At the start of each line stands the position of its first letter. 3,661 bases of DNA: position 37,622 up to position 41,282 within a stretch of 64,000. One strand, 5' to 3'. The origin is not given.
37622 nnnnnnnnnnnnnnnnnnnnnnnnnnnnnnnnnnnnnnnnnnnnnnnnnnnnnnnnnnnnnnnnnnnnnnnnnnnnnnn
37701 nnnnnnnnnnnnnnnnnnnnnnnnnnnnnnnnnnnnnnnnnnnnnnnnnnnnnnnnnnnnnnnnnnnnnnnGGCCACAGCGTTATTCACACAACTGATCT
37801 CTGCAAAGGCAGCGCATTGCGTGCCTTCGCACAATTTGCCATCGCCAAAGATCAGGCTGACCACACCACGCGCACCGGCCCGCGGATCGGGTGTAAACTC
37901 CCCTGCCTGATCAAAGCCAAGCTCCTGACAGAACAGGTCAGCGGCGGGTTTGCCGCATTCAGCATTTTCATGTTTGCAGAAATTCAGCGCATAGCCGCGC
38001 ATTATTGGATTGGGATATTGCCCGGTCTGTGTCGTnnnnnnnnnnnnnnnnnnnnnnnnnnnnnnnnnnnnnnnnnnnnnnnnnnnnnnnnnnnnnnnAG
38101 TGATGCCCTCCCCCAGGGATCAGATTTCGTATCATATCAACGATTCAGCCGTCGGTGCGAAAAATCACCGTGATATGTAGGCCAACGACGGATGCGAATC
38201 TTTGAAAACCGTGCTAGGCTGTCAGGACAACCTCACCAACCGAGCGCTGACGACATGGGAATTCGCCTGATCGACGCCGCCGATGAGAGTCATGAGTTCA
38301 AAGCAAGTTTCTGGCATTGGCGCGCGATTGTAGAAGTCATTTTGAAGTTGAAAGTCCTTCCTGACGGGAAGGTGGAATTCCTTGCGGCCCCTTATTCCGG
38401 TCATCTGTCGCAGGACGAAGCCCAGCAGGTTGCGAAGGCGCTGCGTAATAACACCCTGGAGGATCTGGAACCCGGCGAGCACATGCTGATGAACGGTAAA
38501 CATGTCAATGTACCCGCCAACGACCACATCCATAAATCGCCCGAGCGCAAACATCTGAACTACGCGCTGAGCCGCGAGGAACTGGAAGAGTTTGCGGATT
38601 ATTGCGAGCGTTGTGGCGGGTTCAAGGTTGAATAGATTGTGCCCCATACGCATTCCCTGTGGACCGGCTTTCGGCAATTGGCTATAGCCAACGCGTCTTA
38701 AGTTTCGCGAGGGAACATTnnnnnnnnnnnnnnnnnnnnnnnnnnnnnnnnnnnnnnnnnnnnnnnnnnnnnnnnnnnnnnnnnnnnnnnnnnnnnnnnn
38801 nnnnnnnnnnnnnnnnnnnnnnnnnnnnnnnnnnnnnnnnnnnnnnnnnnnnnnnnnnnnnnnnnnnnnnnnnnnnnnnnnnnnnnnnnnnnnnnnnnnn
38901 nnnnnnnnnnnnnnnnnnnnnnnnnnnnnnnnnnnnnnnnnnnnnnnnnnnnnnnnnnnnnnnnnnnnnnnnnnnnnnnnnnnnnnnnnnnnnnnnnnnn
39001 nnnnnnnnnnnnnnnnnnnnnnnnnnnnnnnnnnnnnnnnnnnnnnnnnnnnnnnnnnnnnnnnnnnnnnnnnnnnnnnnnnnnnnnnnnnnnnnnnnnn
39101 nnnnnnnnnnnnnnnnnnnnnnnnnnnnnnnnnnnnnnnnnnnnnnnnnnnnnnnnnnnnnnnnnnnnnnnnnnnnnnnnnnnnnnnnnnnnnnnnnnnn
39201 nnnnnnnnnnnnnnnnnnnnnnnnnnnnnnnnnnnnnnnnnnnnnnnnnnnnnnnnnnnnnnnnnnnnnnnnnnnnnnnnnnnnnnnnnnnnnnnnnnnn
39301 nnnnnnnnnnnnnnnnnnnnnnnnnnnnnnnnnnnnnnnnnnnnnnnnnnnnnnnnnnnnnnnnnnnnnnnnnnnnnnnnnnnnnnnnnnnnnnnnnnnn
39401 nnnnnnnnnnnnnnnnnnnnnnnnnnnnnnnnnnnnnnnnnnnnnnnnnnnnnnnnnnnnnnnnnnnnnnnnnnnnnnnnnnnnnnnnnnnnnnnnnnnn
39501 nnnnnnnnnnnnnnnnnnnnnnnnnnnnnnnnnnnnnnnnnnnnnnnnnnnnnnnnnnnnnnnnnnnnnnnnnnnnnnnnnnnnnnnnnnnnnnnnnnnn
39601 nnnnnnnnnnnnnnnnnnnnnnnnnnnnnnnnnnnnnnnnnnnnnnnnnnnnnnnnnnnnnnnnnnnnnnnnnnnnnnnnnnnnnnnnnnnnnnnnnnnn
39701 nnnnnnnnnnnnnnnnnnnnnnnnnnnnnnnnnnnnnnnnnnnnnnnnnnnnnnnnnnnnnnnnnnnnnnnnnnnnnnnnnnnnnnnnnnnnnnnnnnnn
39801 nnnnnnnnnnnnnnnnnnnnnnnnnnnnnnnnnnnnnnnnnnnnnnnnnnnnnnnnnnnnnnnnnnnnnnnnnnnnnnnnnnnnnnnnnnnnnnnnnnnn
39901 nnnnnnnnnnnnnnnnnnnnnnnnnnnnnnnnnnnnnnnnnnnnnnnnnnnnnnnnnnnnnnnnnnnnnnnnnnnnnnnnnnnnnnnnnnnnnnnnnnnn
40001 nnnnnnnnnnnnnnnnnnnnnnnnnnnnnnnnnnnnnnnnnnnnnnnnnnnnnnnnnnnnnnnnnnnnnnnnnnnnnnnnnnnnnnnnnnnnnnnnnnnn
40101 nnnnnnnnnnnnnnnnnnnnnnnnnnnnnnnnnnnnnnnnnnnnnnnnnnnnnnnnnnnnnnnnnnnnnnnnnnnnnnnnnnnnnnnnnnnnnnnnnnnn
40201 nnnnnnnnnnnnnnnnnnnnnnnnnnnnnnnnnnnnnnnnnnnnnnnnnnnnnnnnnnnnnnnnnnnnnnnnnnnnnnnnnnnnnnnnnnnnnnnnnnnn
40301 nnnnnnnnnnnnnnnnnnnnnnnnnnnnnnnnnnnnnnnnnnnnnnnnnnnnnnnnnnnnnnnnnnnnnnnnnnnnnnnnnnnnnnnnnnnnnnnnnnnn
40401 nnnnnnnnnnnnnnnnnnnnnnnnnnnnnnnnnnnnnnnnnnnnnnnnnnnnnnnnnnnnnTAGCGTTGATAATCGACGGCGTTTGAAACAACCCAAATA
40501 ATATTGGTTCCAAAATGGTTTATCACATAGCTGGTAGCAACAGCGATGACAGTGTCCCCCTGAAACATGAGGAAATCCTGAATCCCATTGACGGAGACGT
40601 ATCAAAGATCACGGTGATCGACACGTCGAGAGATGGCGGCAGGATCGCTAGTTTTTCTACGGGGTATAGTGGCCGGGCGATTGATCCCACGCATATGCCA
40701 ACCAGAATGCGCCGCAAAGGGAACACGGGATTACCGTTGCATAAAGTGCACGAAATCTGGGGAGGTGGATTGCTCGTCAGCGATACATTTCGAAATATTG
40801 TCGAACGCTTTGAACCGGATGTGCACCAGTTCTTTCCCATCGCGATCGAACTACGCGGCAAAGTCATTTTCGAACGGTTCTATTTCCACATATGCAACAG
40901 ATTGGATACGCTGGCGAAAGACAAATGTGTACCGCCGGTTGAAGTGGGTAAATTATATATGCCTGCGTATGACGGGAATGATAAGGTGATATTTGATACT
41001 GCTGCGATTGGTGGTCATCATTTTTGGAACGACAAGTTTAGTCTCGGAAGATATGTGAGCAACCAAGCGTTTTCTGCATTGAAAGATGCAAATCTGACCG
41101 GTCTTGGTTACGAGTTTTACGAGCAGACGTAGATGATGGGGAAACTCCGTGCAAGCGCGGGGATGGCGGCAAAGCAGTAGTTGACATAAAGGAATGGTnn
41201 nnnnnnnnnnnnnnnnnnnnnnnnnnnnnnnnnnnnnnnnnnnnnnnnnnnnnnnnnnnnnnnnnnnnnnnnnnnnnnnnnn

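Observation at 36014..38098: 694-aa secreted, Cys-rich orphan protein between trmB and aroA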

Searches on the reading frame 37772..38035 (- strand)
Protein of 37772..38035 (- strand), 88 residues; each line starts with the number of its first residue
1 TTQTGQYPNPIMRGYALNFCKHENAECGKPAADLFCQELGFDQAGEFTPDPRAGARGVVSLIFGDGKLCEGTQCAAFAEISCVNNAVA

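Call 33: search_protein_families(library=pfam, alignment_id=A2, max_evalue=1)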
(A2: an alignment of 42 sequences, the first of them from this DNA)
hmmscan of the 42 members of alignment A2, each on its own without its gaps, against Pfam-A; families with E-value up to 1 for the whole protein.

A. member 1, seq(88 aa): 0 families

B. families by the number of members that match (of 42 scanned): 4 families
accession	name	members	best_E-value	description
PF13992.11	YecR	10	0.0016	YecR-like lipoprotein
PF06543.17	Lac_bphage_repr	2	0.16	Lactococcus bacteriophage repressor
PF16721.11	zf-H3C2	1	0.021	Zinc-finger like, probable DNA-binding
PF03578.20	HGWP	1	0.042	HGWP repeat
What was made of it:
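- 10 of 42 N-module instances give sub-threshold PF13992 hits, best E 0.0016 (call 33).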

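Call 34: search_solved_structures(query=A2, max_evalue=10, show_alignments=2)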
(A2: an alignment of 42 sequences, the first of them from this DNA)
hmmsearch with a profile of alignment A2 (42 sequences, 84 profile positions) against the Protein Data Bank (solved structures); distinct sequences matched with E-value up to 10: 1.
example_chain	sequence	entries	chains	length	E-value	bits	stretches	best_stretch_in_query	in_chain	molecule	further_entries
8hr5_A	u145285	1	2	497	0.57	13.7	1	6-54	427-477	Transposase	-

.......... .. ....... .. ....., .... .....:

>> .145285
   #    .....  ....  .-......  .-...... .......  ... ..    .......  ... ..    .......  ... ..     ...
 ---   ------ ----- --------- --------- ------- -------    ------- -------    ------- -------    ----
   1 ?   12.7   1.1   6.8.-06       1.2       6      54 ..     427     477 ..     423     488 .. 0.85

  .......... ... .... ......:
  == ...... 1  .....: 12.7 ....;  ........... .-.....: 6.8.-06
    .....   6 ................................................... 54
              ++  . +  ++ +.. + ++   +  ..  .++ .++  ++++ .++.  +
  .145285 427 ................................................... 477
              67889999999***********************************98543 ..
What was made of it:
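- On YecR-like lipoprotein (PF13992): The PDB profile search found no YecR chain (call 34).
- The module profile finds no YecR chain in the PDB even at E <= 10 (call 34).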

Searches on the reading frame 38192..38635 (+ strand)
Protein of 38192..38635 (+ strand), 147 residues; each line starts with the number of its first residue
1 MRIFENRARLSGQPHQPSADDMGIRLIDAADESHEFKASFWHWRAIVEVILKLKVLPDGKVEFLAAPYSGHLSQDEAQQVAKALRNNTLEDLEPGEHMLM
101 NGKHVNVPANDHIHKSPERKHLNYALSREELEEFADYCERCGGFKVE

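Call 3: search_protein_families(library=pfam, proteins=[window:38192-38635:+], max_evalue=1)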
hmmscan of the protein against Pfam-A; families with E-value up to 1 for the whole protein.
window:38192-38635:+ (147 aa): 2 families
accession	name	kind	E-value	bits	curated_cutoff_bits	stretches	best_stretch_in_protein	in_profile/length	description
PF17994.7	Glft2_N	-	0.036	14.4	26.1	1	36-85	55-105/140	Galactofuranosyltransferase 2 N-terminal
PF07522.19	DRMBL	-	0.1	13.2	22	1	35-86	45-97/108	DNA repair metallo-beta-lactamase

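Call 4: search_protein_families(library=ncbifam, proteins=[window:38192-38635:+], max_evalue=1)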
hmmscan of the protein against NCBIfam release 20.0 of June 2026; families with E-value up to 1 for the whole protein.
window:38192-38635:+ (147 aa): 0 families

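Call 44: search_protein_families(library=phrogs, proteins=[window:38192-38635:+], max_evalue=0.1)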
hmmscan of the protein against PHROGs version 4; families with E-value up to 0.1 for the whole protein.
window:38192-38635:+ (147 aa): 0 families

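Call 45: search_protein_families(library=padloc, proteins=[window:38192-38635:+], max_evalue=0.1)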
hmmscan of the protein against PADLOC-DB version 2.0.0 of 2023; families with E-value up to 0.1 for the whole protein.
window:38192-38635:+ (147 aa): 0 families

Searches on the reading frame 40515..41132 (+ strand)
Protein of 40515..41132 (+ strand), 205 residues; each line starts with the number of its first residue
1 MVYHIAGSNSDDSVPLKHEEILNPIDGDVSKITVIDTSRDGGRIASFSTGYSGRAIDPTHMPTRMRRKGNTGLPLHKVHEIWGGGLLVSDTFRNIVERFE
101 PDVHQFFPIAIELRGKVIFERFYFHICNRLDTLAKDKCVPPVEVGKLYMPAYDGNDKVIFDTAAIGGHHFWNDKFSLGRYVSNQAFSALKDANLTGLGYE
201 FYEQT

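Call 3: search_protein_families(library=pfam, proteins=[window:40515-41132:+], max_evalue=1)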
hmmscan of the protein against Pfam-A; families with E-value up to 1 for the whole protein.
window:40515-41132:+ (205 aa): 1 family
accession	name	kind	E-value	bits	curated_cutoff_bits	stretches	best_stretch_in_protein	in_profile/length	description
PF07791.16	Imm11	-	3.8e-14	52.9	22.1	1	66-200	51-190/194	Immunity protein family (Imm11)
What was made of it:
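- An Imm11 (PF07791, E 3.8e-14) ORF lies 2.4 kb away at 40515..41132 (call 3).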

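Call 4: search_protein_families(library=ncbifam, proteins=[window:40515-41132:+], max_evalue=1)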
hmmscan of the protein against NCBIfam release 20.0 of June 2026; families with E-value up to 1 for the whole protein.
window:40515-41132:+ (205 aa): 0 families

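Call 44: search_protein_families(library=phrogs, proteins=[window:40515-41132:+], max_evalue=0.1)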
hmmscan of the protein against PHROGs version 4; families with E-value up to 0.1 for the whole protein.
window:40515-41132:+ (205 aa): 0 families

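Call 45: search_protein_families(library=padloc, proteins=[window:40515-41132:+], max_evalue=0.1)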
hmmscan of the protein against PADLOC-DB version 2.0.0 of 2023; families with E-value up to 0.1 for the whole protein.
window:40515-41132:+ (205 aa): 0 families
